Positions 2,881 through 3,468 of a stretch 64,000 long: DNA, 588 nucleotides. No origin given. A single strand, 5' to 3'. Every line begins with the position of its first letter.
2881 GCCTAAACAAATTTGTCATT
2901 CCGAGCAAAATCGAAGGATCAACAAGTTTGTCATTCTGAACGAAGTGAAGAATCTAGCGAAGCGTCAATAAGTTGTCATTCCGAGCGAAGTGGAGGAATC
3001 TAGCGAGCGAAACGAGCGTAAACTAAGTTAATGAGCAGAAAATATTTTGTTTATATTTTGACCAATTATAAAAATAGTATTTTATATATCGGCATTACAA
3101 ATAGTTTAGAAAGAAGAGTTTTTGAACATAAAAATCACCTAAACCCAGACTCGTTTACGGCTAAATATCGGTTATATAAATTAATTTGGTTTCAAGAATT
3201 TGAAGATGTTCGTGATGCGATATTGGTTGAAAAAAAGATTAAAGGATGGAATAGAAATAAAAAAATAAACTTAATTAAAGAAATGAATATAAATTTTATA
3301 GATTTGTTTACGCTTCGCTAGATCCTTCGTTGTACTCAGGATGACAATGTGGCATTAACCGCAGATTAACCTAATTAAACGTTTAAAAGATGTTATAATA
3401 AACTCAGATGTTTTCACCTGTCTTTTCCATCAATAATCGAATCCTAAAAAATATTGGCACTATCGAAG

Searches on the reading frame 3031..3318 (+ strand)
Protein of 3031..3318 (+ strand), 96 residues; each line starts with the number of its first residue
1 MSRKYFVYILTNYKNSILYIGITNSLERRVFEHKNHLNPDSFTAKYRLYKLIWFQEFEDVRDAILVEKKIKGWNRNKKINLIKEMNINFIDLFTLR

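Call 83: search_protein_families(library=ncbifam, proteins=[window:3031-3318:+], max_evalue=0.01)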
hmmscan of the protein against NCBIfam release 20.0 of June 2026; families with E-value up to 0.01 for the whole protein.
seq(96 aa): 1 family
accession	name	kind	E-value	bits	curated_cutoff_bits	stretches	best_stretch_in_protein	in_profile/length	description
TIGR01453.1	grpIintron_endo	subfamily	2.3e-05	24.6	56.05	1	4-39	1-36/215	group I intron endonuclease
